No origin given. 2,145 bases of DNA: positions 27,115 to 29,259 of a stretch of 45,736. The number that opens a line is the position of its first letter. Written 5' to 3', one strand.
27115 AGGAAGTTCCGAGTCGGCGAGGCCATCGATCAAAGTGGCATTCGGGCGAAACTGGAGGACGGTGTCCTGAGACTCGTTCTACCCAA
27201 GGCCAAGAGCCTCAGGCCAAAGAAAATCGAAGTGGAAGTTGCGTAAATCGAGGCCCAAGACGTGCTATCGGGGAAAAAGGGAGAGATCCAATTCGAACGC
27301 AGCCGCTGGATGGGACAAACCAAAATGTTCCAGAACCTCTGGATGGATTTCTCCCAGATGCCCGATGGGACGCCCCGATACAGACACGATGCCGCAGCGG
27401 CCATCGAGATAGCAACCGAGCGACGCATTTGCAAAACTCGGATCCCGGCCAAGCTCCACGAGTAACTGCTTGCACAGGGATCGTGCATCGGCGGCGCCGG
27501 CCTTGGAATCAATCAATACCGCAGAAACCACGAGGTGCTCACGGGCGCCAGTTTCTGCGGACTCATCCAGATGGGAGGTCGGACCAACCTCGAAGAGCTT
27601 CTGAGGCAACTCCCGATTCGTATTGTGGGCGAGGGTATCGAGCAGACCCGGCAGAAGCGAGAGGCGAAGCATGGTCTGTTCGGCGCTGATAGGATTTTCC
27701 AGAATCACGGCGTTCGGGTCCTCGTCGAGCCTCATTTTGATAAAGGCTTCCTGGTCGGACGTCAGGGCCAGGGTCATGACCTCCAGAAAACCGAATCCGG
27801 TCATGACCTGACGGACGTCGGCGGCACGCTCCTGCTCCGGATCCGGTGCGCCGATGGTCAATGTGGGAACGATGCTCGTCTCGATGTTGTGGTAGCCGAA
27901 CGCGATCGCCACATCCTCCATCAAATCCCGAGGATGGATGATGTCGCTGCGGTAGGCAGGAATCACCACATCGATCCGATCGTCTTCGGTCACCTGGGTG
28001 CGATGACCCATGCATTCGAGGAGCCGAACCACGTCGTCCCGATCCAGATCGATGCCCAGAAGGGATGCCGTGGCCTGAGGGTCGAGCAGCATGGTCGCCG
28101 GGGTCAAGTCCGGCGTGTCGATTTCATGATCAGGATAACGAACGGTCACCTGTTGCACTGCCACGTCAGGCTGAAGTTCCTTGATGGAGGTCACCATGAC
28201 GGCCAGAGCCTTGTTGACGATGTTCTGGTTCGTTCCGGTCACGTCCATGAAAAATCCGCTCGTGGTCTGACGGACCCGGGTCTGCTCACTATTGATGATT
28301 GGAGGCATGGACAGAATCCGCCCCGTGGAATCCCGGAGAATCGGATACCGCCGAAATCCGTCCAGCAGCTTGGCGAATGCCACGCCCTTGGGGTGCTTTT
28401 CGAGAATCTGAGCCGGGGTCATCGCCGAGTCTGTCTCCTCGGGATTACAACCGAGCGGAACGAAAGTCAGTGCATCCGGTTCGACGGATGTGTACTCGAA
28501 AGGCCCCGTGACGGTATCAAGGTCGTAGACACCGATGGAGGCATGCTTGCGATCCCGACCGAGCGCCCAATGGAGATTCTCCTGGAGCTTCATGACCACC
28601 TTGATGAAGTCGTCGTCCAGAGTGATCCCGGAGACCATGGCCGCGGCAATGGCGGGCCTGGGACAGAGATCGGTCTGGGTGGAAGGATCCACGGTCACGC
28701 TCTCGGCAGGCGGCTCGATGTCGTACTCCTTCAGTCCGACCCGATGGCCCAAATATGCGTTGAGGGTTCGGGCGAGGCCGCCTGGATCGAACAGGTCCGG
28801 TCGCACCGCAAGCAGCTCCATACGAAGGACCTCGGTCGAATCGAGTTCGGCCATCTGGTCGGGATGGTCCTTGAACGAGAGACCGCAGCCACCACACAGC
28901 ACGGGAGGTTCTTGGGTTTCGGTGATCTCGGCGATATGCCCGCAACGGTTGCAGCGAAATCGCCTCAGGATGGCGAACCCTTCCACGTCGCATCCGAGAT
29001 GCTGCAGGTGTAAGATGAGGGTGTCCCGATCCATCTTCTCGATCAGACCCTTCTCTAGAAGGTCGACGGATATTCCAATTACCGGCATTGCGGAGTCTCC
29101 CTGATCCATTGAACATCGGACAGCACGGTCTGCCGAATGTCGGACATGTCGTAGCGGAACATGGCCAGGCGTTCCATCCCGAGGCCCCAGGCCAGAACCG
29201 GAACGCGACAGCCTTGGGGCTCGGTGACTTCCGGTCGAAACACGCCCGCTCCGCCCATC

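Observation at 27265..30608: Archaeal/eukaryotic-type phenylalanyl-tRNA synthetase (alpha ~509 aa with a winged-helix N-extension, beta ~607 aa) in a myxobacterial context, with an extra zinc-ribbon insert in the beta subunit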

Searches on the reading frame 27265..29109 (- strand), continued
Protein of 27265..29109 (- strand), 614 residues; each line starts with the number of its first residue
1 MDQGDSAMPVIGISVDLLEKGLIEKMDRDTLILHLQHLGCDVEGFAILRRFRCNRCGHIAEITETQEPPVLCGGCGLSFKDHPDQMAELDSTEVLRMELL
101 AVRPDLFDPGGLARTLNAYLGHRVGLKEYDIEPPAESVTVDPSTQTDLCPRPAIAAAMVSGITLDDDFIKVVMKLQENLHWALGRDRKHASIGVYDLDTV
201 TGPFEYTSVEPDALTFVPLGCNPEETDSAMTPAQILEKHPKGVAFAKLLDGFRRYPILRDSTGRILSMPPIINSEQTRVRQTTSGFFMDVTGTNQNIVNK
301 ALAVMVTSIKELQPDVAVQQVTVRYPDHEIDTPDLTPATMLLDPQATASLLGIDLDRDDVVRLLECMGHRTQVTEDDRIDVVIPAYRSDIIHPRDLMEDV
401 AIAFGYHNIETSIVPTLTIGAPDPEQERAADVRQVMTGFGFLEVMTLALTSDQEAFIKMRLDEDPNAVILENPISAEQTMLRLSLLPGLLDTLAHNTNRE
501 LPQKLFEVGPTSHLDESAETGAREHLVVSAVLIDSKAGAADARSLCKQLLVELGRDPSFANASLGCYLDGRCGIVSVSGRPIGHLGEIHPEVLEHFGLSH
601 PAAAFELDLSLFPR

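Call 48: search_protein_families(library=pfam, proteins=[P0155], max_evalue=0.001)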
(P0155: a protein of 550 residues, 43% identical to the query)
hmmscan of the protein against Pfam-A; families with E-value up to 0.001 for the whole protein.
P0155 (550 aa): 4 families
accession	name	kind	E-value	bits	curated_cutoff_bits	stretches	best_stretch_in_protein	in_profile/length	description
PF17759.6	tRNA_synthFbeta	-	7.5e-50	169.8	22.4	1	344-542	1-214/214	Phenylalanyl tRNA synthetase beta chain CLM domain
PF03484.21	B5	-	2e-22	79.6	28.6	1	277-341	2-67/67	tRNA synthetase B5 domain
PF03483.22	B3_4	-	4.5e-06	26.8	29.3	1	134-230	52-126/174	B3/4 domain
PF18262.7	PhetRS_B1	-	0.00014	22.5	26.8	0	42-69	56-83/83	Phe-tRNA synthetase beta subunit B1 domain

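Call 51: find_encoding_contigs(protein=P0002, flank=3000, max_places=1)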
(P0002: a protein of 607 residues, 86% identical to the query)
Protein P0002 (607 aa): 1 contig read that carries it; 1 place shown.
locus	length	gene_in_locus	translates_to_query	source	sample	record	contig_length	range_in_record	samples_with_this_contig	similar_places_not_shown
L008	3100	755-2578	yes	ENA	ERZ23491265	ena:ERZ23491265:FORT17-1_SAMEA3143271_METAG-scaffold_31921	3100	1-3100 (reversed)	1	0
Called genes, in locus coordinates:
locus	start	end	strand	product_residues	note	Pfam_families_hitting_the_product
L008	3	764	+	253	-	?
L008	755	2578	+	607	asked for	PF03484:B5, PF17759:tRNA_synthFbeta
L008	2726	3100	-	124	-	?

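Call 66: list_cluster_members(proteins=[P0123, P0125, P0126, P0127, P0128, P0130, P0131, P0133, P0134, P0137])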
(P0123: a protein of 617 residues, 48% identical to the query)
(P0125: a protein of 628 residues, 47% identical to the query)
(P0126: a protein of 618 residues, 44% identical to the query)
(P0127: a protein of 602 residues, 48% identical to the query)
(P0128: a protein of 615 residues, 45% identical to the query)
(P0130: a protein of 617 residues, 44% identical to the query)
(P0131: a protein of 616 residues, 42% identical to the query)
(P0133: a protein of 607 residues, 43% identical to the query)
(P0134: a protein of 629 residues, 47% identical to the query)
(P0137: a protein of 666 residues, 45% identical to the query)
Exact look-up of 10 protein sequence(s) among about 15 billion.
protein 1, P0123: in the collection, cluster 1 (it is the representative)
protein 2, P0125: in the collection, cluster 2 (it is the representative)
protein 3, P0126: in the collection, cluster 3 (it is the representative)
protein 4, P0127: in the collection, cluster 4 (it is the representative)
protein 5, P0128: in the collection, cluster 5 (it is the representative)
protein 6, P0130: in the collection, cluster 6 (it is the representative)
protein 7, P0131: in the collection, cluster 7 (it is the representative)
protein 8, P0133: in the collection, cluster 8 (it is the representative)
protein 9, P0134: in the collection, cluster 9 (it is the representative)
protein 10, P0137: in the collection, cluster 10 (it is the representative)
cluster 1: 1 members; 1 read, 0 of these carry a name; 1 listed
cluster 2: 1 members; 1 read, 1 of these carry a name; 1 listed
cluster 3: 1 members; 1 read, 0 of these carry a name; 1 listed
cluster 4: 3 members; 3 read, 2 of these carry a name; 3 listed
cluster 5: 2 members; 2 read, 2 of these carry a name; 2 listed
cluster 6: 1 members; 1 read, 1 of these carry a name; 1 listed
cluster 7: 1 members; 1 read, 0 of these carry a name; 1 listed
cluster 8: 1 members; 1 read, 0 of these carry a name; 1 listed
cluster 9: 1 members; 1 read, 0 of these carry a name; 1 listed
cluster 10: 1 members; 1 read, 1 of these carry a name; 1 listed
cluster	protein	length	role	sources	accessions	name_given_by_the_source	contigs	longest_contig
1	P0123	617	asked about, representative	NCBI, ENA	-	-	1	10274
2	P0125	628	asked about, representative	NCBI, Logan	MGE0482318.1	MAG: phenylalanine--tRNA ligase subunit beta [Phycisphaerae bacterium]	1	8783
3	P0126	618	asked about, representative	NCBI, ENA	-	-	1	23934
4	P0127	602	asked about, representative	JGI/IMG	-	phenylalanyl-tRNA synthetase beta chain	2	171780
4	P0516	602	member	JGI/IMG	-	phenylalanyl-tRNA synthetase beta chain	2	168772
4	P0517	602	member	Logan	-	-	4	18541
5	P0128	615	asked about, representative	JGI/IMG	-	phenylalanyl-tRNA synthetase beta chain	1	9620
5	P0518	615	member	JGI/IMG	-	phenylalanyl-tRNA synthetase beta chain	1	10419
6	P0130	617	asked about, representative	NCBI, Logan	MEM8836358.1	MAG: phenylalanine--tRNA ligase subunit beta [Planctomycetota bacterium]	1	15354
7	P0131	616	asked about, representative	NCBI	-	-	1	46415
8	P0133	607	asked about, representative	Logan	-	-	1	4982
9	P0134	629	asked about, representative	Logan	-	-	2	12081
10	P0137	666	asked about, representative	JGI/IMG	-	phenylalanyl-tRNA synthetase beta chain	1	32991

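Call 71: find_encoding_contigs(protein=P0154, flank=10000, max_places=1)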
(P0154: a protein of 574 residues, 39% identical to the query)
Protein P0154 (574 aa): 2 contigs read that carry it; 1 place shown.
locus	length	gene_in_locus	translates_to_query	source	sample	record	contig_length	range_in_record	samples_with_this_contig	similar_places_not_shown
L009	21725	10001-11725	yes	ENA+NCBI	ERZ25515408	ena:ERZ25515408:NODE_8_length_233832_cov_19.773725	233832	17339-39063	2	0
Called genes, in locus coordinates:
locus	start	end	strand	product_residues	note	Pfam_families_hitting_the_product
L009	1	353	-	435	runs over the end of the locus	PF00672:HAMP, PF00211:Guanylate_cyc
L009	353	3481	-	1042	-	PF27051:TamB_N, PF04357:TamB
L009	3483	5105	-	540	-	PF07244:POTRA, PF08479:POTRA_2 (faint), PF07244:POTRA (weak), PF01103:Omp85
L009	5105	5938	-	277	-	PF08486:SpoIID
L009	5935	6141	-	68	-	-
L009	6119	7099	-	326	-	PF13458:Peripla_BP_6, PF01094:ANF_receptor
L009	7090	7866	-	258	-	PF00571:CBS (weak), PF03471:CorC_HlyC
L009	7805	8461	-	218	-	PF04367:DUF502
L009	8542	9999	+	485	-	PF00152:tRNA-synt_2 (faint), PF01409:tRNA-synt_2d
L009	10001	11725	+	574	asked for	PF03483:B3_4 (weak), PF03484:B5, PF17759:tRNA_synthFbeta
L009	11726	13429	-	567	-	PF02543:Carbam_trans_N, PF16861:Carbam_trans_C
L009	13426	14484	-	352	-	PF19040:SGNH (faint)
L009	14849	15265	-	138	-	PF01894:YjbQ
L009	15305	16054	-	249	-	PF21948:LplA-B_cat, PF03099:BPL_LplA_LipB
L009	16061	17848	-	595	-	PF01968:Hydantoinase_A (faint), PF13941:MutL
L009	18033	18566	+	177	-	PF08282:Hydrolase_3 (faint), PF08645:PNK3P (weak), PF00702:Hydrolase, PF13419:HAD_2, PF13242:Hydrolase_like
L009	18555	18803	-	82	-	PF00691:OmpA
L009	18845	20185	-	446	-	-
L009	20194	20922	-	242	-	PF00149:Metallophos, PF12850:Metallophos_2, PF14582:Metallophos_3 (weak)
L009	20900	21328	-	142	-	PF01029:NusB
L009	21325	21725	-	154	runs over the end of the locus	PF00885:DMRL_synthase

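Call 72: find_encoding_contigs(protein=P0139, flank=10000, max_places=1)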
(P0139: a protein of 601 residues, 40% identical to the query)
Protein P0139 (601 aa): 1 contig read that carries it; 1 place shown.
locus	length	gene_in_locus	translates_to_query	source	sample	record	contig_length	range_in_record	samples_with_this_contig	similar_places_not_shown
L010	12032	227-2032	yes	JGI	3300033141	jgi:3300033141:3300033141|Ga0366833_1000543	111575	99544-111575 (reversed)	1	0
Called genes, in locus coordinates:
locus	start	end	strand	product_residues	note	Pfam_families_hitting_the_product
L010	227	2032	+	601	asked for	PF18262:PhetRS_B1 (faint), PF03483:B3_4 (weak), PF03484:B5, PF17759:tRNA_synthFbeta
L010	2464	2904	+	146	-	PF02381:MraZ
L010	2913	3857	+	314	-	PF01795:Methyltransf_5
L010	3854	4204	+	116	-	-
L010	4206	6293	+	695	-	PF03717:PBP_dimer, PF00905:Transpeptidase, PF03793:PASTA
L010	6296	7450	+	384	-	PF01098:FTSW_RODA_SPOVE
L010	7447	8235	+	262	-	PF08478:POTRA_1, PF03799:FtsQ_DivIB_C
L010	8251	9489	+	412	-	PF11104:PilM_2 (faint), PF14450:FtsA, PF02491:SHS2_FTSA, PF06723:MreB_Mbl, PF14450:FtsA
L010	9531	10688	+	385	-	PF00091:Tubulin, PF12327:FtsZ_C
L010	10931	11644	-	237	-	PF01553:Acyltransferase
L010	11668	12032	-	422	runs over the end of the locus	PF02403:Seryl_tRNA_N, PF00587:tRNA-synt_2b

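Call 76: find_encoding_contigs(protein=P0278, flank=6000, max_places=1)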
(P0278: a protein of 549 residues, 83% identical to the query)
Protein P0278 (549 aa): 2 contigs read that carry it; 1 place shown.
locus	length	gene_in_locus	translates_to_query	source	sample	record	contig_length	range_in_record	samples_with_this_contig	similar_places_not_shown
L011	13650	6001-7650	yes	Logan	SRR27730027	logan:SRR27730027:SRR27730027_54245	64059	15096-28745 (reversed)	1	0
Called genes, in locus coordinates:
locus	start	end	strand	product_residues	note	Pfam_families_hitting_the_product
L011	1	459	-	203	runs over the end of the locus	PF01351:RNase_HII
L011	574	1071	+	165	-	PF03266:NTPase_1, PF10649:DUF2478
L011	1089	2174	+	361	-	PF22025:ThiI_fer, PF02926:THUMP, PF02568:ThiI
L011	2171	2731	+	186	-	PF01169:GDT1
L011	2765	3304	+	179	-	PF00857:Isochorismatase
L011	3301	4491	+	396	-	PF02749:QRPTase_N, PF01729:QRPTase_C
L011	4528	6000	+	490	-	PF01409:tRNA-synt_2d, PF00152:tRNA-synt_2 (faint), PF17759:tRNA_synthFbeta (faint)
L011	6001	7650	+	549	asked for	PF03483:B3_4, PF03484:B5, PF17759:tRNA_synthFbeta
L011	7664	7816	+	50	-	-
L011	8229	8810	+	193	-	-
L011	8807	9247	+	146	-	PF04021:Class_IIIsignal (faint)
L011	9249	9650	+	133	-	-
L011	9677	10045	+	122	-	-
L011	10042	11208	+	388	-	-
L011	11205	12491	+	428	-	-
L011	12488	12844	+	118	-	-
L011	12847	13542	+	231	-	PF09874:DUF2101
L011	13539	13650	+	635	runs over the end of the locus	PF00732:GMC_oxred_N, PF00890:FAD_binding_2 (weak), PF01266:DAO (weak), PF01494:FAD_binding_3 (faint), PF01946:Thi4 (faint), PF05199:GMC_oxred_C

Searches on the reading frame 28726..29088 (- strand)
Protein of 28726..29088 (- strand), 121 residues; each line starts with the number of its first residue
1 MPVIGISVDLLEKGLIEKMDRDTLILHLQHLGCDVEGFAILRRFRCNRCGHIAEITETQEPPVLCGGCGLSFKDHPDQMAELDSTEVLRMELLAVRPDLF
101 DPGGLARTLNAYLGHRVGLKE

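Call 74: search_protein_families(library=pfam, proteins=[window:28726-29088:-], max_evalue=10)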
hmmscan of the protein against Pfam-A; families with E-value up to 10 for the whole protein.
window:28726-29088:- (121 aa): 8 families
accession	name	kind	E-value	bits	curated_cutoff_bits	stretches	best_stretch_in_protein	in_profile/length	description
PF18262.7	PhetRS_B1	-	0.00021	21.9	26.8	1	1-114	1-82/83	Phe-tRNA synthetase beta subunit B1 domain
PF09723.15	Zn_ribbon_8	-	0.031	14.7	34.4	1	44-69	6-33/41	Zinc ribbon domain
PF22289.1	DmmA-like_C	-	0.035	14.5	27.4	1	45-71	3-27/44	Dimethylamine monooxygenase subunit DmmA-like, C-terminal domain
PF23458.2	DUF7130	-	0.042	14.2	35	1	43-70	53-78/89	Domain of unknown function (DUF7130)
PF14354.12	Lar_restr_allev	-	0.063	14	28.6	1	46-74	6-39/58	Restriction alleviation protein Lar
PF01715.23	IPPT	-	0.093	12.8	23.6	1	42-90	38-87/243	IPP transferase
PF06397.17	Desulfoferrod_N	-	0.18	11.9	23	1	44-58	7-21/36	Desulfoferrodoxin, N-terminal domain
PF21349.2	RUBY_RBDX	-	0.27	11.1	26.5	1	44-69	1-23/30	Rubrerythrin, rubredoxin-like domain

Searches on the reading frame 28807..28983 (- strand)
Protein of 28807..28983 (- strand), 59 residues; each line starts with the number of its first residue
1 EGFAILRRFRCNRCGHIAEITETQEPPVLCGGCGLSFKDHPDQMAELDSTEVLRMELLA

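Call 53: predict_structure(alignment_id=A2)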
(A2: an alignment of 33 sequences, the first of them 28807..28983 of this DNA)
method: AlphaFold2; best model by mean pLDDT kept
length: 59 residues; sequences in the alignment: 33
mean_pLDDT: 84.1   pTM: 0.62
mean pLDDT of the five models: 84.1, 82.6, 81.9, 79.8, 75.0
residues with pLDDT >= 90: 31; 70-90: 16; 50-70: 11; < 50: 1
segments of 3 or more residues with pLDDT < 50: none
pLDDT, mean of each block of 10 residues (from residue 1): 79 94 88 94 86 60
secondary structure, 60 per line:
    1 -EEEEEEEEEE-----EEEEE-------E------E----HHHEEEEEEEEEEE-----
elements in order: E2-11 E17-21 E44-54

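Call 74: search_protein_families(library=pfam, proteins=[window:28807-28983:-], max_evalue=10)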
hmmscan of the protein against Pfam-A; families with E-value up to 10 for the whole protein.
window:28807-28983:- (59 aa): 11 families
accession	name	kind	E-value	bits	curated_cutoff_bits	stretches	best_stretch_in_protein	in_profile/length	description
PF09723.15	Zn_ribbon_8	-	0.0074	16.7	34.4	1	9-34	6-33/41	Zinc ribbon domain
PF14354.12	Lar_restr_allev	-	0.013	16.2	28.6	1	11-40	6-40/58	Restriction alleviation protein Lar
PF00320.33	GATA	-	0.017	15.1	26.8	1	24-40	17-33/36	GATA zinc finger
PF22289.1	DmmA-like_C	-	0.02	15.3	27.4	1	10-36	3-27/44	Dimethylamine monooxygenase subunit DmmA-like, C-terminal domain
PF23458.2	DUF7130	-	0.02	15.2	35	1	9-36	54-79/89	Domain of unknown function (DUF7130)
PF01715.23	IPPT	-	0.038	14.1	23.6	1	8-48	39-79/243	IPP transferase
PF21349.2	RUBY_RBDX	-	0.11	12.5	26.5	1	9-34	1-23/30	Rubrerythrin, rubredoxin-like domain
PF06397.17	Desulfoferrod_N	-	0.12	12.5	23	1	9-23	7-21/36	Desulfoferrodoxin, N-terminal domain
PF00096.32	zf-C2H2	-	0.14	13.2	25.2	1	30-40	3-13/23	Zinc finger, C2H2 type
PF13465.12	zf-H2C2_2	-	0.19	12.6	40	1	21-38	8-25/26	Zinc-finger double domain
PF13717.11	Zn_ribbon_4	-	1.1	9.7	30.3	1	8-17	25-34/36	zinc-ribbon domain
